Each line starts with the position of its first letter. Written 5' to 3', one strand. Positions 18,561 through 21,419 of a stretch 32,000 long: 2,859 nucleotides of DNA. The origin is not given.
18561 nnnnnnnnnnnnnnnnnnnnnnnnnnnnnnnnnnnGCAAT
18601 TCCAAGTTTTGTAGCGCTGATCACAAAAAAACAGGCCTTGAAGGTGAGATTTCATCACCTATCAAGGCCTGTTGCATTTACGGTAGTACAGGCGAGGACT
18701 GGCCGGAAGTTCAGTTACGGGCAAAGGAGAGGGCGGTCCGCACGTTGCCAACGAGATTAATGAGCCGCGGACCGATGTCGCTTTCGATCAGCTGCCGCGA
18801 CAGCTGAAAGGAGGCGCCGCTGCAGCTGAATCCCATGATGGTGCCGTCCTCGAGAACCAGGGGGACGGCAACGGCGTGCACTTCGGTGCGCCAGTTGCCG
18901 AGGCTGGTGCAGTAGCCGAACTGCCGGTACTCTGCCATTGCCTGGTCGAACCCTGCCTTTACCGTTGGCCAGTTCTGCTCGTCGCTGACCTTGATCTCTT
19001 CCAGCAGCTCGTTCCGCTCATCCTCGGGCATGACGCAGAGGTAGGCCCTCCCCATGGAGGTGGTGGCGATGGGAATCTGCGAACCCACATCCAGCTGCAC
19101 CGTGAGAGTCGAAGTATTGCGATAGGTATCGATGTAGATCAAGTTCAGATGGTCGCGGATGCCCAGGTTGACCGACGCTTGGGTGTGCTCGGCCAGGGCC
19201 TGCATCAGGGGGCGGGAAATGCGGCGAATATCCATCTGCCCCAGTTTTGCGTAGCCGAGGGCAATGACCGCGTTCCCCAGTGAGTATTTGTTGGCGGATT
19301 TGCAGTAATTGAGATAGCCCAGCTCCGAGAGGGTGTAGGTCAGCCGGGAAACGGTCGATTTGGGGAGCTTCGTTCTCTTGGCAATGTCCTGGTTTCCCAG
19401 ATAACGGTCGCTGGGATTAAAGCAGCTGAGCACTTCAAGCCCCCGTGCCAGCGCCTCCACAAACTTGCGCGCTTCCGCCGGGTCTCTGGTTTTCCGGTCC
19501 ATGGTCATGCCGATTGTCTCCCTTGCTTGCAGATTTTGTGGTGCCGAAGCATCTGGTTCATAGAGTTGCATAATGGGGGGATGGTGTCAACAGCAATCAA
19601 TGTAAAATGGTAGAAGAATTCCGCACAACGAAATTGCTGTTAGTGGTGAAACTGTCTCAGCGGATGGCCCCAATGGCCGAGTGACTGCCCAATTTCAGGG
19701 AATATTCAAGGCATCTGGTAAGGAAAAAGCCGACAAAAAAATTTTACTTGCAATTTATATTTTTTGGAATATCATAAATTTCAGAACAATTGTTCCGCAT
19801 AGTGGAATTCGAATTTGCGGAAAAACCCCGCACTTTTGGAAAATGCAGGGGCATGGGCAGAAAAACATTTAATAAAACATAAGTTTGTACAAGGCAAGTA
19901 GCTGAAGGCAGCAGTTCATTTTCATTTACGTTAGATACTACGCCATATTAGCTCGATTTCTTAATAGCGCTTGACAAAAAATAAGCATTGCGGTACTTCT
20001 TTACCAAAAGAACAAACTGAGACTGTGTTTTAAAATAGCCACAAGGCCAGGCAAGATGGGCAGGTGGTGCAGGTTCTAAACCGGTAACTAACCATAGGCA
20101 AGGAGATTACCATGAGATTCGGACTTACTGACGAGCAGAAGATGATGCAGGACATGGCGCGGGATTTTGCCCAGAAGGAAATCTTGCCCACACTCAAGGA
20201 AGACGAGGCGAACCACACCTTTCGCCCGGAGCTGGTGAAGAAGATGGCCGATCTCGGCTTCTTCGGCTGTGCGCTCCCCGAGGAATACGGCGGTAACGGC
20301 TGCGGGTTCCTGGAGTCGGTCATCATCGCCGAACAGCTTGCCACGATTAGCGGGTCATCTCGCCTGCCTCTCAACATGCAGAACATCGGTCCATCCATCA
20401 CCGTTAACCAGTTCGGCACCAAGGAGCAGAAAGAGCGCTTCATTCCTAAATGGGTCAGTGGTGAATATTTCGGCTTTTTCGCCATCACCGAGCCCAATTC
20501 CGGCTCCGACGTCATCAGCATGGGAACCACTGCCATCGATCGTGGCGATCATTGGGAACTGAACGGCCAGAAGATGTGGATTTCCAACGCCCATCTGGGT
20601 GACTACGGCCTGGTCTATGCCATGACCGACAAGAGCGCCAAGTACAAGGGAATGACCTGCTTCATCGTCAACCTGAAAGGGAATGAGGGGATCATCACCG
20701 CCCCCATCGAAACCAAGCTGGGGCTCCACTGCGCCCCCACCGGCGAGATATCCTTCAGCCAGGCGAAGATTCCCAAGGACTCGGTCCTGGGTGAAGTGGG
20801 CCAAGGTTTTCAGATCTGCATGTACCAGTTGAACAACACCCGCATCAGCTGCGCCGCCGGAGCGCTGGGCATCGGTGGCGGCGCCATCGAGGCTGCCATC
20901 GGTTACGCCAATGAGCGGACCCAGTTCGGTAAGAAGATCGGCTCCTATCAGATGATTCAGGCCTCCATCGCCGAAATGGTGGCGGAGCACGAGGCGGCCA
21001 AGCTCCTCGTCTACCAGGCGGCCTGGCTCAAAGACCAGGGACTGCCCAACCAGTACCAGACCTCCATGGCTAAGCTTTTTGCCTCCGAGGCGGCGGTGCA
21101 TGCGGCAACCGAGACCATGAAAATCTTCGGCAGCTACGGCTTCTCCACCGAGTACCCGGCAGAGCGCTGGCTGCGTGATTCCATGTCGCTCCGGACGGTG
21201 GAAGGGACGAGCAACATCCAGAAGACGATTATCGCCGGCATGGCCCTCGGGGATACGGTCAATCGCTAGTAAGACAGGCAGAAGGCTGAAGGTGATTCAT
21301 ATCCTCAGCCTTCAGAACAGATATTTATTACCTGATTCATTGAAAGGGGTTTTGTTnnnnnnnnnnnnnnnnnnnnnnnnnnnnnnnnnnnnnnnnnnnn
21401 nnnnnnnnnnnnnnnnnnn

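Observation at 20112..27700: Possible soluble glutaconyl-CoA:pyruvate transcarboxylase instead of a Na+-pumping glutaconyl-CoA decarboxylase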

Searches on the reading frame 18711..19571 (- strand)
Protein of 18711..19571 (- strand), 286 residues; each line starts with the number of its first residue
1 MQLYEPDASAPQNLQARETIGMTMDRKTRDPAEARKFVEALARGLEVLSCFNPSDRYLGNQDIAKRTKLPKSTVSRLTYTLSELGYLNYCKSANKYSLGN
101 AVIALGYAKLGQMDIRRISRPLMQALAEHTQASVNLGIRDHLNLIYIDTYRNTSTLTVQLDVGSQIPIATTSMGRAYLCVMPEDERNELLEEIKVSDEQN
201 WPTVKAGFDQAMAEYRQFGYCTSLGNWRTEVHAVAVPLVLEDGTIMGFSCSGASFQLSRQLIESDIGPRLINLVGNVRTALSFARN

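Call 4: search_protein_families(library=pfam, proteins=[window:18711-19571:-])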
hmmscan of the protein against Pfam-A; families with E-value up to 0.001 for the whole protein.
window:18711-19571:- (286 aa): 2 families
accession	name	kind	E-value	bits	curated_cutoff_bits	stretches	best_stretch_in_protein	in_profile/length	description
PF01614.24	IclR_C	-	2.3e-21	76.6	24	1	109-260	3-156/174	Bacterial transcriptional regulator IclR C-terminal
PF09339.16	HTH_IclR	-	3.5e-16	59.1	22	1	40-87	1-48/52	IclR helix-turn-helix domain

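Call 45: search_protein_families(library=ncbifam, proteins=[window:18711-19571:-], max_evalue=0.00001)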
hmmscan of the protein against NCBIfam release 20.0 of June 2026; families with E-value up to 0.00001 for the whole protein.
window:18711-19571:- (286 aa): 8 families
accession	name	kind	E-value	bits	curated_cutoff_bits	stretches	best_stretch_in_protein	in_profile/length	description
TIGR02431.1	pcaR_pcaU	subfamily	4.1e-40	137.6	284.75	1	35-279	2-246/248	beta-ketoadipate pathway transcriptional regulators, PcaR/PcaU/PobR family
NF007339.0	PRK09834.1-1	equivalog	1.3e-24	86.9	299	1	24-243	6-228/271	DNA-binding transcriptional regulator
NF007341.0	PRK09834.1-3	equivalog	2.1e-24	86.1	269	1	36-245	5-222/274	DNA-binding transcriptional regulator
NF045644.1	TransRegBhcR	equivalog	2.9e-23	82.5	350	1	30-268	14-252/267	HTH-type transcriptional regulator BhcR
NF011671.1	PRK15090.1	equivalog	2.1e-21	76.3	275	1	38-251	10-224/256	DNA-binding transcriptional regulator KdgR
NF007342.0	PRK09834.1-4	equivalog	2.1e-20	72.8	251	1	34-239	7-214/263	DNA-binding transcriptional regulator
NF008601.2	PRK11569.1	equivalog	7e-17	61.5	380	1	28-223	16-214/276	glyoxylate bypass operon transcriptional repressor IclR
NF007548.0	PRK10163.1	equivalog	2.3e-11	43.3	406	1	31-238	14-222/271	HTH-type transcriptional repressor AllR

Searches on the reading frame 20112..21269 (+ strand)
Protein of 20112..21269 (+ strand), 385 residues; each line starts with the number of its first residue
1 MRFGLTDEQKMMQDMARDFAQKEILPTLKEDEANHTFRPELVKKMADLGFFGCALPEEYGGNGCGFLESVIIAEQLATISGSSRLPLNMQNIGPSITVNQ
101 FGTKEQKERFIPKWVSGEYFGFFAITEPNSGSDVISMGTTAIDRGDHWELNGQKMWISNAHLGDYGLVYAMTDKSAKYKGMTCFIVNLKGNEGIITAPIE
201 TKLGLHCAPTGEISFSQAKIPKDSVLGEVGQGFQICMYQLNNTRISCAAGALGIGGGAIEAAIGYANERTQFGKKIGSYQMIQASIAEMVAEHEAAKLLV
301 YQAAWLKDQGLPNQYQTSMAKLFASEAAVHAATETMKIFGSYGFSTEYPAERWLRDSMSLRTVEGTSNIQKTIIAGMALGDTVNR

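Call 3: search_protein_families(library=pfam, proteins=[window:20112-21269:+])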
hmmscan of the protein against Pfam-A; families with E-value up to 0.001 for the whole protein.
window:20112-21269:+ (385 aa): 4 families
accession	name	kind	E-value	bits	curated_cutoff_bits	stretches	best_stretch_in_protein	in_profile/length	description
PF00441.29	Acyl-CoA_dh_1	-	1.2e-46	159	22.4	1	230-375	1-146/150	Acyl-CoA dehydrogenase, C-terminal domain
PF02771.21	Acyl-CoA_dh_N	-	1.6e-33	115.8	22.9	1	6-118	1-113/113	Acyl-CoA dehydrogenase, N-terminal domain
PF02770.24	Acyl-CoA_dh_M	-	2e-23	82.8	33.3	1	123-217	2-96/97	Acyl-CoA dehydrogenase, middle domain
PF08028.16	Acyl-CoA_dh_2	-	5.2e-17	62.8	22.7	1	247-356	3-122/134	Acyl-CoA dehydrogenase, C-terminal domain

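Call 5: search_protein_families(library=ncbifam, proteins=[window:20112-21269:+])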
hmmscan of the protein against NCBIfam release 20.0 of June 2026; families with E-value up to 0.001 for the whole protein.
window:20112-21269:+ (385 aa): 22 families
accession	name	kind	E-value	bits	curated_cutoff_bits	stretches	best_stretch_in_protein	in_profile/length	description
NF045552.1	GlutCoADH_Des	equivalog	3.3e-131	438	470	1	1-380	1-381/387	glutaryl-CoA dehydrogenase Acd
NF042972.1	AcrlCoAredClosAcrC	equivalog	3e-103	345.4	640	1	1-376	1-374/378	acryloyl-CoA reductase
NF058590.1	AcCoDHFadEBacil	equivalog_domain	1.3e-80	271.6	600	1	5-379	21-411/586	acyl-CoA dehydrogenase FadE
NF042439.1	SulpropCoADesulf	equivalog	4e-76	256.2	600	1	13-382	1-374/379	3-sulfinopropanoyl-CoA desulfinase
NF053553.1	prodigi_MBC_PigA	equivalog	1e-74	252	500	1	1-375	1-376/381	prodigiosin MBC biosynthesis dehydrogenase PigA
NF043006.1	CyhCrbnylCoADH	equivalog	1.1e-71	241.8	650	1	6-375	5-372/380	cyclohexane-1-carbonyl-CoA dehydrogenase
NF045652.1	ProlPCPDhRedW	equivalog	7.9e-70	235.6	650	1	8-375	3-370/376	L-prolyl-[peptidyl-carrier protein] dehydrogenase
NF008997.0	PRK12341.1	equivalog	5.3e-65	219.9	537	1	1-372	1-370/382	acyl-CoA dehydrogenase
TIGR03207.1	cyc_hxne_CoA_dh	equivalog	3.9e-56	190.4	575.35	1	5-375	1-368/372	cyclohexanecarboxyl-CoA dehydrogenase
NF002885.1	PRK03354.1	equivalog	2.5e-54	184.8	540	1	1-370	1-365/378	crotonobetainyl-CoA dehydrogenase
NF052270.1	Staph_DH_FadE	equivalog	5e-50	170.4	600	1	97-378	116-393/400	acyl-CoA dehydrogenase FadE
TIGR03204.1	pimC_large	equivalog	6.5e-29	101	623.85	1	6-342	5-342/395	pimeloyl-CoA dehydrogenase large subunit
TIGR03203.1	pimD_small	equivalog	3.5e-27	95.5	652.7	1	40-347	41-345/378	pimeloyl-CoA dehydrogenase small subunit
NF007000.1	PRK09463.1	subfamily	1.6e-25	89.6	600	1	34-366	71-422/726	acyl-CoA dehydrogenase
NF049984.1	Rv1679_FadE16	equivalog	1e-24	87.5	600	1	32-359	20-346/371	Rv1679 family acyl-CoA dehydrogenase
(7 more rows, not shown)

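Call 41: search_solved_structures(query=window:20112-21269:+, max_evalue=1e-60, show_alignments=1)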
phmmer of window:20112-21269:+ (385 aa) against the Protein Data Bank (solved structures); distinct sequences matched with E-value up to 1e-60: 37.
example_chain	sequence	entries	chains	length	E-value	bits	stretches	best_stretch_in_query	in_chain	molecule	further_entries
3mpi_A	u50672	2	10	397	4.9e-103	348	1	1-380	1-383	Glutaryl-CoA dehydrogenase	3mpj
4l1f_A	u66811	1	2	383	3.4e-91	309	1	1-378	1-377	Acyl-CoA dehydrogenase domain protein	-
5ol2_C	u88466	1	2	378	4.9e-84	285.5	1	9-378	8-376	Acyl-CoA dehydrogenase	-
5lnx_A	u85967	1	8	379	5.9e-84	285.2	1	5-382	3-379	Acyl-CoA dehydrogenase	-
1ukw_A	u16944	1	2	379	5.7e-83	282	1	3-376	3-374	acyl-CoA dehydrogenase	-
6fah_C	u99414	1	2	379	2.4e-80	273.4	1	6-379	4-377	Caffeyl-CoA reductase-Etf complex subunit CarC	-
7y0a_A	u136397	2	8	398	8.7e-80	271.5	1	7-379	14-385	Short-chain specific acyl-CoA dehydrogenase, mitochondrial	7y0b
8sgs_A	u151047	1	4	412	1e-79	271.3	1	7-379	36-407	Short-chain specific acyl-CoA dehydrogenase, mitochondrial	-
9w60_A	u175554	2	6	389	1.9e-79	270.4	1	1-378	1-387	Butyryl CoA dehydrogenase apo protein | Butyryl CoA Dehydrogenase with FAD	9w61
2vig_A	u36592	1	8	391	5.2e-79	268.9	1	7-379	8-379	SHORT-CHAIN SPECIFIC ACYL-COA DEHYDROGENASE,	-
1jqi_A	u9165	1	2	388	5.3e-78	265.6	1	6-379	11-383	short chain acyl-CoA dehydrogenase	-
1buc_A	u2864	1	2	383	2e-75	257.1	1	1-377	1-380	BUTYRYL-COA DEHYDROGENASE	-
4u83_A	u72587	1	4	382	4.5e-74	252.7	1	5-375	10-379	Acyl-CoA dehydrogenase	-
3pfd_A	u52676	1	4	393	4.6e-72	246.1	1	3-375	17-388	Acyl-CoA dehydrogenase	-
2jif_A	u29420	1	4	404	1e-71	244.9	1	5-375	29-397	SHORT/BRANCHED CHAIN SPECIFIC ACYL-COA DEHYDROGENASE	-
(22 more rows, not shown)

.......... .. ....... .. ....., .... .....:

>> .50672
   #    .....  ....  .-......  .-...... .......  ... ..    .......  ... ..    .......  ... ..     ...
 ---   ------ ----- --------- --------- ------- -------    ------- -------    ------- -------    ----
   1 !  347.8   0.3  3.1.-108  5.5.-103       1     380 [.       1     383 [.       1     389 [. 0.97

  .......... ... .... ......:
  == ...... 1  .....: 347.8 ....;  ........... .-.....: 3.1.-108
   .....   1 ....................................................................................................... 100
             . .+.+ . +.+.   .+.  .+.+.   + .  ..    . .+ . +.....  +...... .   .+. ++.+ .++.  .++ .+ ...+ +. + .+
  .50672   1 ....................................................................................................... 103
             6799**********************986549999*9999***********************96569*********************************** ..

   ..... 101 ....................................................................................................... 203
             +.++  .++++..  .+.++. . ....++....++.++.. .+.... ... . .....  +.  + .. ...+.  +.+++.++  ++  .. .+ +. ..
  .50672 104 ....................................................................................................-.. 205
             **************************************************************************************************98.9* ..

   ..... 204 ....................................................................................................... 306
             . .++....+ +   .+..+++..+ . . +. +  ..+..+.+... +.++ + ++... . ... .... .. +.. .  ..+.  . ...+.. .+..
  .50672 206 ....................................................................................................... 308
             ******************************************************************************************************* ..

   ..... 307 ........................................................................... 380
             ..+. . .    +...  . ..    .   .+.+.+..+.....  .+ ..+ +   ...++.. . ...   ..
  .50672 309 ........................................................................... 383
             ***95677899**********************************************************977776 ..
